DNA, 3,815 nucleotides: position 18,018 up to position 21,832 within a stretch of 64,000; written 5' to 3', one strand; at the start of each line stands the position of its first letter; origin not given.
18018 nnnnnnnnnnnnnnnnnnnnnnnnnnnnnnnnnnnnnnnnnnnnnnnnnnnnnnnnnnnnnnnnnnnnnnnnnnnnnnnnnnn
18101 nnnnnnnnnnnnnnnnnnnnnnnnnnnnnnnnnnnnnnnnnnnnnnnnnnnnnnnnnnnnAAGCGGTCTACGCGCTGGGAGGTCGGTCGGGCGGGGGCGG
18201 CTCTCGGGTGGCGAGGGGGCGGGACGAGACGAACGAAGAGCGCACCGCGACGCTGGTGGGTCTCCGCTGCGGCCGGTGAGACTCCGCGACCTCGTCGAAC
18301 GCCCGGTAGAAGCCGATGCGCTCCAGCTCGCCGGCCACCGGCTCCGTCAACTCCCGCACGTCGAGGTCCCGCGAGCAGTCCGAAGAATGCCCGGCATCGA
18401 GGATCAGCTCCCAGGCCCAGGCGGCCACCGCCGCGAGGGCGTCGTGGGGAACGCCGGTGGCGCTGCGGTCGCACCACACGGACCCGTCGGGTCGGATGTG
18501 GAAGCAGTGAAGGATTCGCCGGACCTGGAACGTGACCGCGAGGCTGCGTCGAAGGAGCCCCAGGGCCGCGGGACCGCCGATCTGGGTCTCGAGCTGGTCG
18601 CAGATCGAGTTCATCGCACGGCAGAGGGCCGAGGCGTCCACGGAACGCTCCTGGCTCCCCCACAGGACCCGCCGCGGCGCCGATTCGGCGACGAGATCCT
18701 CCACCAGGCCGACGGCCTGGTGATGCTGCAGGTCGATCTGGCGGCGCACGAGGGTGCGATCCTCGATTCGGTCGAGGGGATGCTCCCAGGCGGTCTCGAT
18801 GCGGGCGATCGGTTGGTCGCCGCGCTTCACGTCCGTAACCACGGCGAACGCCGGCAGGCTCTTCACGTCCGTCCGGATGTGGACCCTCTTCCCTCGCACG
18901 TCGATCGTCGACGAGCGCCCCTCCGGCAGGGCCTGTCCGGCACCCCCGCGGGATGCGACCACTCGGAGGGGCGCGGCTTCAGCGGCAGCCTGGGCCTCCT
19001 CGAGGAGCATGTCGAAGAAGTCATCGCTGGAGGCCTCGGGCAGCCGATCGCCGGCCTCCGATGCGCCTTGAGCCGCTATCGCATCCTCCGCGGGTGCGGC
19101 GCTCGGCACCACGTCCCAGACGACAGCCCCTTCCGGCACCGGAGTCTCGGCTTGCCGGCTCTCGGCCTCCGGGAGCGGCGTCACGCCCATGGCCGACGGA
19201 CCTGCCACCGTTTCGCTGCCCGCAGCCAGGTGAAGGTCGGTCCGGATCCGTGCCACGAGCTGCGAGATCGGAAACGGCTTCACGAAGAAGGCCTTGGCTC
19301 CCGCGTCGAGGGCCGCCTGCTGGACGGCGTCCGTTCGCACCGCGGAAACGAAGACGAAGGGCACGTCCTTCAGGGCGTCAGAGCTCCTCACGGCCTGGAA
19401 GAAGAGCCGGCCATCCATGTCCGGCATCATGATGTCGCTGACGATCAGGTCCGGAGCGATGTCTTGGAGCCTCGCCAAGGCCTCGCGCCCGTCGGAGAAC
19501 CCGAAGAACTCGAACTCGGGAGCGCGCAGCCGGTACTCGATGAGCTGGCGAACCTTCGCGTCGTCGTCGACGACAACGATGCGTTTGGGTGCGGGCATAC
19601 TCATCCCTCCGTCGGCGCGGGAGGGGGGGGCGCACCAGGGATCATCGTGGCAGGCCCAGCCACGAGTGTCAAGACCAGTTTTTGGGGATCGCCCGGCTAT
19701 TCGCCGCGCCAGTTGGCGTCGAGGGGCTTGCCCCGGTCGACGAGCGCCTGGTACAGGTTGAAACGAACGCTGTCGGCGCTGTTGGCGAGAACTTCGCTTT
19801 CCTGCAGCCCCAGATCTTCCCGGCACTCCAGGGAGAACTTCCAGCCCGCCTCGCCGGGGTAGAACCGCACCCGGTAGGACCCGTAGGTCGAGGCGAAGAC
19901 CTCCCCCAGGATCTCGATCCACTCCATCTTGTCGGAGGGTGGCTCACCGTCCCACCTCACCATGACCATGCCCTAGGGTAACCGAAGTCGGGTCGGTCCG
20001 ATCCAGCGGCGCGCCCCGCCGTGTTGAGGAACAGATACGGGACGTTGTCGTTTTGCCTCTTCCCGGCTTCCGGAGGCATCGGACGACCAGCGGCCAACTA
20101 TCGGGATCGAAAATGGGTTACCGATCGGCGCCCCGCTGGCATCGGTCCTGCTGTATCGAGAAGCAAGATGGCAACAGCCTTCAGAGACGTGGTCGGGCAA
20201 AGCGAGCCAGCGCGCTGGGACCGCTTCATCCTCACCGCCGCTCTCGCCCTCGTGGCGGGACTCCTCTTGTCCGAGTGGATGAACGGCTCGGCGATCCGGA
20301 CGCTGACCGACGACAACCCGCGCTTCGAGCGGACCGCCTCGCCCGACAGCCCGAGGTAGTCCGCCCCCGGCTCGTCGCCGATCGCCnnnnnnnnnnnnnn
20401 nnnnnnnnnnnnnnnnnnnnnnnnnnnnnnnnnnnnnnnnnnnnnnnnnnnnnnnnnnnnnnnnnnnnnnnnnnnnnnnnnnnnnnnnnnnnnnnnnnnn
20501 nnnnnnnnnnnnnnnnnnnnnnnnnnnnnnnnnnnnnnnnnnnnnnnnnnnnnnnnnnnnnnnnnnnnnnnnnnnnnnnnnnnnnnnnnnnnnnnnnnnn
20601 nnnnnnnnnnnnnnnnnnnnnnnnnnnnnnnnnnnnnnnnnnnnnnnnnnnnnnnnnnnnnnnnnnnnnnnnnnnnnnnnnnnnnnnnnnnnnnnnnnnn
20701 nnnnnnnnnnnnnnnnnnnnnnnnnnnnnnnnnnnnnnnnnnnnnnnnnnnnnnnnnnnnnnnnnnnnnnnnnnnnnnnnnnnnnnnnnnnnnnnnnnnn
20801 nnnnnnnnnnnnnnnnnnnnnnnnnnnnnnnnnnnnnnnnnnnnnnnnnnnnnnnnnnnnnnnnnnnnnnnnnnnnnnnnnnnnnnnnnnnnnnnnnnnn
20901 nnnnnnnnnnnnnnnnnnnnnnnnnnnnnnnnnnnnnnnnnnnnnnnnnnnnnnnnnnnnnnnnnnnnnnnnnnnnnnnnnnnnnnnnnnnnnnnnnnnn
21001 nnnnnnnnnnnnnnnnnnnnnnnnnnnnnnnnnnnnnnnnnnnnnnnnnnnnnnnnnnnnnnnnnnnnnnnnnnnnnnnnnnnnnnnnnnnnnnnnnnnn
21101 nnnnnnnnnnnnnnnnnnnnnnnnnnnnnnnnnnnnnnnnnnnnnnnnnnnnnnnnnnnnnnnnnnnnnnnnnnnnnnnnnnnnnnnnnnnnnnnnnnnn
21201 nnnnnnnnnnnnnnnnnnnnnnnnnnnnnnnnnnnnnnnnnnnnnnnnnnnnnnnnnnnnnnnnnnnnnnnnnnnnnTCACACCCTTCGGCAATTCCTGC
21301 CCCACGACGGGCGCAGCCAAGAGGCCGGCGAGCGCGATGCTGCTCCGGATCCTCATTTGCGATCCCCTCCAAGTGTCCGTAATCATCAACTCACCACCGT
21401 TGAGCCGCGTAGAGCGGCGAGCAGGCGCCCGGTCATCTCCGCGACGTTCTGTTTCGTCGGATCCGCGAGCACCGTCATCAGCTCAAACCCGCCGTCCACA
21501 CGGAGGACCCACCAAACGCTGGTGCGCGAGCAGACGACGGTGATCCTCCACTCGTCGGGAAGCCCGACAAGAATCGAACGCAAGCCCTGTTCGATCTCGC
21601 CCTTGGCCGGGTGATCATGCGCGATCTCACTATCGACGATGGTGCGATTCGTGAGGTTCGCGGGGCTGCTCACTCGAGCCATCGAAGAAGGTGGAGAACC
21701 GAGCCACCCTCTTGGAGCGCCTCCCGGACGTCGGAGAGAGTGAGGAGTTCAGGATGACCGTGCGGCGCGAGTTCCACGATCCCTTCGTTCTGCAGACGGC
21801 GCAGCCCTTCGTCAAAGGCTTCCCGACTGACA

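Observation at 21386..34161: A tightly coupled ~12.8-kb operon joins the Ehr-like complex to a pseudo-receiver, two zinc-ribbon proteins and five small unknown proteins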

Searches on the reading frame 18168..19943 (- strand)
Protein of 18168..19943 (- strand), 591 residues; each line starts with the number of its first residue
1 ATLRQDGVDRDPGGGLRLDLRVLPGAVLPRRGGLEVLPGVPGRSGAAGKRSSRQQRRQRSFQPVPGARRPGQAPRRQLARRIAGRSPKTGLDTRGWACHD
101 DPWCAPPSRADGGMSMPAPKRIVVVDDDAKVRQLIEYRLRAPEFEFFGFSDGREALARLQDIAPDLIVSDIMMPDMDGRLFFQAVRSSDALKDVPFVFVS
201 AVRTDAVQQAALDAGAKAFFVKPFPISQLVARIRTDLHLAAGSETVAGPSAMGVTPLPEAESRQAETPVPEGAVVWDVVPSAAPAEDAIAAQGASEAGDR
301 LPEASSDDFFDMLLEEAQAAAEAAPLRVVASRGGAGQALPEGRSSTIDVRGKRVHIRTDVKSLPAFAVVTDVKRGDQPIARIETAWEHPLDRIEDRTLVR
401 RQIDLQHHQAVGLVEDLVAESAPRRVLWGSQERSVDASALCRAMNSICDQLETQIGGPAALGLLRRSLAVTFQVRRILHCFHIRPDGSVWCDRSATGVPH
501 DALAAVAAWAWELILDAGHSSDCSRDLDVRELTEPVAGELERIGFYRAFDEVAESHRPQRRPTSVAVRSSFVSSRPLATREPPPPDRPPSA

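Call 66: search_protein_families(library=pfam, max_evalue=0.001, proteins=[window:18168-19943:-])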
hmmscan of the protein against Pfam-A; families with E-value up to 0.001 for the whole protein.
window:18168-19943:- (591 aa): 1 family
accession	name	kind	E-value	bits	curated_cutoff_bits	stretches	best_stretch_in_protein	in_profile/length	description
PF00072.30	Response_reg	-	1.8e-22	80.1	30.2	1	122-234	1-111/111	Response regulator receiver domain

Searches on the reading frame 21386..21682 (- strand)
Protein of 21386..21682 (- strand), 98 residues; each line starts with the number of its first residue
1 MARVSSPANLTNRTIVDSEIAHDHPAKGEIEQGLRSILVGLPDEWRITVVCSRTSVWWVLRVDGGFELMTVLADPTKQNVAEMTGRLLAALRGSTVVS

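Call 5: search_protein_families(library=pfam, max_evalue=1, proteins=[window:21386-21682:-])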
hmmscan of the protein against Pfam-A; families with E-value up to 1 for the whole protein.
window:21386-21682:- (98 aa): 0 families

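Call 56: predict_structure(alignment_id=A8)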
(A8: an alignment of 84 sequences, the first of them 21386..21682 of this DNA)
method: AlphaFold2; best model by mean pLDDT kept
length: 98 residues; sequences in the alignment: 84
mean_pLDDT: 66.7   pTM: 0.52
mean pLDDT of the five models: 66.7, 65.6, 65.4, 62.3, 60.1
residues with pLDDT >= 90: 0; 70-90: 48; 50-70: 36; < 50: 14
segments of 3 or more residues with pLDDT < 50: 1-11, 96-98
pLDDT, mean of each block of 10 residues (from residue 1): 44 66 71 73 73 69 73 68 73 55
secondary structure, 60 per line:
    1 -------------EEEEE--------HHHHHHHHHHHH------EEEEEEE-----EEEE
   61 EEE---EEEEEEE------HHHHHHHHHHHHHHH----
elements in order: E14-18 H27-38 E45-51 E57-63 E67-73 H80-94

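Call 60: fold_search(model_id=the predicted structure, library=pdb)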
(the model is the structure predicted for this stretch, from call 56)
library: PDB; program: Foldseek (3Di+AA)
matches with E <= 10: 535; with E <= 0.001: 0
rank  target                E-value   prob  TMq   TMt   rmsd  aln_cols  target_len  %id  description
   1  3tqm_C                3.5e-02  0.97  0.48  0.50   4.2        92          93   14  Structure of an ribosomal subunit interface protein from Coxiella burnetii (released 2011-09-28)
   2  2ywq_A                3.9e-02  0.97  0.49  0.53   4.6        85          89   14  Crystal structure of Thermus thermophilus Protein Y N-terminal domain (released 2008-04-15)
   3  6h4n_x                6.1e-02  0.95  0.49  0.50   3.9        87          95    9  Structure of a hibernating 100S ribosome reveals an inactive conformation of the ribosomal protein S1 - 70S Hibernatin (released 2018-09-05)
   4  3tqm_B                6.1e-02  0.87  0.44  0.46   4.3        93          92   14  Structure of an ribosomal subunit interface protein from Coxiella burnetii (released 2011-09-28)
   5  2rql_MODEL_1_A        6.9e-02  0.91  0.47  0.47   4.4        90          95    7  Solution structure of the E. coli ribosome hibernation promoting factor HPF (released 2010-02-02)
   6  4v8i_AY               7.8e-02  0.94  0.49  0.50   4.2        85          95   12  Crystal structure of YfiA bound to the 70S ribosome. (released 2014-07-09)
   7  2ywq_C                7.8e-02  0.89  0.47  0.50   4.6        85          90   13  Crystal structure of Thermus thermophilus Protein Y N-terminal domain (released 2008-04-15)
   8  3tqm_A                7.8e-02  0.84  0.44  0.46   4.3        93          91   14  Structure of an ribosomal subunit interface protein from Coxiella burnetii (released 2011-09-28)
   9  8fmw_W                1.1e-01  0.84  0.47  0.47   4.2        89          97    9  The structure of a hibernating ribosome in the Lyme disease pathogen (released 2023-11-08)
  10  4y4o_1y               1.1e-01  0.85  0.47  0.47   4.3        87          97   10  Crystal structure of the Thermus thermophilus 70S ribosome with rRNA modifications and bound to protein Y (YfiA) at 2 (released 2015-03-18)
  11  8s7v_G                1.4e-01  0.72  0.36  0.32   3.1        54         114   15  Methyl-coenzyme M reductase activation complex binding to the A2 component (released 2025-02-26)
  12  4y4o_2y               1.5e-01  0.89  0.50  0.50   4.1        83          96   11  Crystal structure of the Thermus thermophilus 70S ribosome with rRNA modifications and bound to protein Y (YfiA) at 2 (released 2015-03-18)
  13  3sr2_A                1.7e-01  0.12  0.21  0.16  11.9        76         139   18  Crystal Structure of Human XLF-XRCC4 Complex (released 2011-07-20)
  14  1imu_MODEL_1_A        2.1e-01  0.66  0.44  0.42   4.6        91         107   12  Solution Structure of HI0257, a Ribosome Binding Protein (released 2001-10-03)
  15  1e8o_C                2.3e-01  0.60  0.35  0.44   8.3        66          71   12  Core of the Alu domain of the mammalian SRP (released 2000-11-08)
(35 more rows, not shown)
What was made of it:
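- On HPF/YfiA fold (for the unk domain): Foldseek E 0.035-0.3 and TM 0.44-0.52 on a model with pLDDT 66.7 (calls 56, 60).
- Closest known: HPF/YfiA/pY ribosome hibernation factors. Same: These proteins are the top Foldseek hits (E 0.035, TM about 0.5, call 60).
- Tried and rejected: The matches are too weak to use (call 60).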

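Call 65: search_protein_families(library=pfam, alignment_id=A8, max_evalue=10)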
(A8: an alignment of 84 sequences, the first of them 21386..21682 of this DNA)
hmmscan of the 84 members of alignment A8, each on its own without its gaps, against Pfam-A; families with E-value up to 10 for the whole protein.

A. member 1, window:21386-21682:- (98 aa): 0 families

B. families by the number of members that match (of 84 scanned): 11 families
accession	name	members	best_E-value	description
PF17650.6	RACo_linker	1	0.02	RACo linker region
PF13579.12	Glyco_trans_4_4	1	0.039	Glycosyl transferase 4-like domain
PF01097.24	Defensin_2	1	0.053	Arthropod defensin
PF24942.1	Fn3_Dep-1_1st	1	0.098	Dep-1 first Fn3-like domain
PF15486.11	DUF4644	1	0.11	Domain of unknown function (DUF4644)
PF13857.12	Ank_5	1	0.13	Ankyrin repeats (many copies)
PF07514.17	TraI_2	1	0.15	Putative helicase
PF25378.1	PUA_NSUN2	1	0.17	NSUN2 PUA domain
PF00325.26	Crp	1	0.19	Bacterial regulatory proteins, crp family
PF22052.2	DUF6937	1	0.28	Domain of unknown function (DUF6937)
PF04446.17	Thg1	1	0.3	tRNAHis guanylyltransferase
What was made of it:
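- On HPF/YfiA fold (for the unk domain): No Pfam signal in 84 members at E 10 (call 65).
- Closest known: HPF/YfiA/pY ribosome hibernation factors. Different: There is no sequence-level signal at all (call 65).
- There is no Pfam match even at E 10 (call 65).
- Tried and rejected: Scanning 84 members at E 10 gave only scattered single noise hits (call 65).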

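Call 81: search_protein_representatives(alignment_id=A8)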
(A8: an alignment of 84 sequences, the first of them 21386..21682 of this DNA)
Query: 84 sequences, 131 profile positions. Proteins with E-value up to 0.001 (for the whole library): 185; up to 1e-10: 72; up to 1e-30: 4. The best 150 are listed.
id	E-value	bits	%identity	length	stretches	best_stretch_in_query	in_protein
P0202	9.0e-41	154.9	-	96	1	8-103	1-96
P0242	1.4e-35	138.0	-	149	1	1-123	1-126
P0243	1.8e-32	128.0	-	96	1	9-102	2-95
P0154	9.4e-32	125.7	-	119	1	6-111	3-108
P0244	1.6e-28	115.2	-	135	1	3-123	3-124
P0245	1.6e-26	108.7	-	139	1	12-115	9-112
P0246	2.6e-26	108.1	-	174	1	9-118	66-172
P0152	2.6e-25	104.8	-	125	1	5-114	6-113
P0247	6.3e-25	103.6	-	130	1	2-112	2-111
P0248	7.4e-25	103.4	-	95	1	16-101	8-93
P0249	4.9e-24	100.7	-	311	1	4-84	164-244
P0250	5.6e-24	100.5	-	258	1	11-103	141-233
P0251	2.9e-23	98.2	-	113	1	16-99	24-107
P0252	2.7e-20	88.6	-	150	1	5-105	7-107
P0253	1.3e-19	86.4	-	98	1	16-99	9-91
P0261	2.9e-17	78.8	-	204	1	14-97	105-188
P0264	1.3e-16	76.6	-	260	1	9-105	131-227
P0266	2.8e-16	75.6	-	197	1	11-97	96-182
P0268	4.1e-16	75.1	-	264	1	6-110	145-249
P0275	5.6e-15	71.4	-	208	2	15-97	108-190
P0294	9.6e-13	64.2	-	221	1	17-101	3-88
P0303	5.6e-11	58.5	-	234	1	11-93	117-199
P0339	1.2e-07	47.7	-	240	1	19-104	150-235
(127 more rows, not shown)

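Call 82: search_protein_families(library=pfam, max_evalue=0.01, proteins=[P0249, P0250, P0264, P0268, P0261, P0266, P0275, P0303, P0339, P0294])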
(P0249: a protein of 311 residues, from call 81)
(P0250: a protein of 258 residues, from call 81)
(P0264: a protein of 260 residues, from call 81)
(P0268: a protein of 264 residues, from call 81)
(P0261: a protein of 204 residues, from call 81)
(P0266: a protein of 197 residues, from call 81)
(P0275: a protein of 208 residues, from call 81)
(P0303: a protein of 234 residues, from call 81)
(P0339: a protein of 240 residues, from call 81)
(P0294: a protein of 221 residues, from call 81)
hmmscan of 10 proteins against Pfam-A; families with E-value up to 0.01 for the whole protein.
P0249 (311 aa): 1 family
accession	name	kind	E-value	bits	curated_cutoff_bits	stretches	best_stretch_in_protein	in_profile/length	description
PF00072.30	Response_reg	-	0.00015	22.3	30.2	1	97-147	60-110/111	Response regulator receiver domain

P0250 (258 aa): 1 family
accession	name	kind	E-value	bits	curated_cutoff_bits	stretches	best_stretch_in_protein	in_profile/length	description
PF00072.30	Response_reg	-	2.7e-06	28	30.2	1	28-127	11-110/111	Response regulator receiver domain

P0264 (260 aa): 1 family
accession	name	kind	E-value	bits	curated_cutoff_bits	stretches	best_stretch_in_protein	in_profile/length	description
PF00072.30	Response_reg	-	0.00023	21.7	30.2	1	17-107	20-110/111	Response regulator receiver domain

P0268 (264 aa): 1 family
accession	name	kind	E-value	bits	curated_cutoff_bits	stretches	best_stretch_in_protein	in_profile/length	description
PF00072.30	Response_reg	-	6.5e-07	29.9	30.2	1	22-131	1-110/111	Response regulator receiver domain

P0261 (204 aa): 0 families

P0266 (197 aa): 0 families

P0275 (208 aa): 0 families

P0303 (234 aa): 0 families

P0339 (240 aa): 0 families

P0294 (221 aa): 1 family
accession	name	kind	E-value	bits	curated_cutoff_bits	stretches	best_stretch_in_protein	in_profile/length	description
PF00072.30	Response_reg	-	3.2e-24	85.7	30.2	1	110-214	2-109/111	Response regulator receiver domain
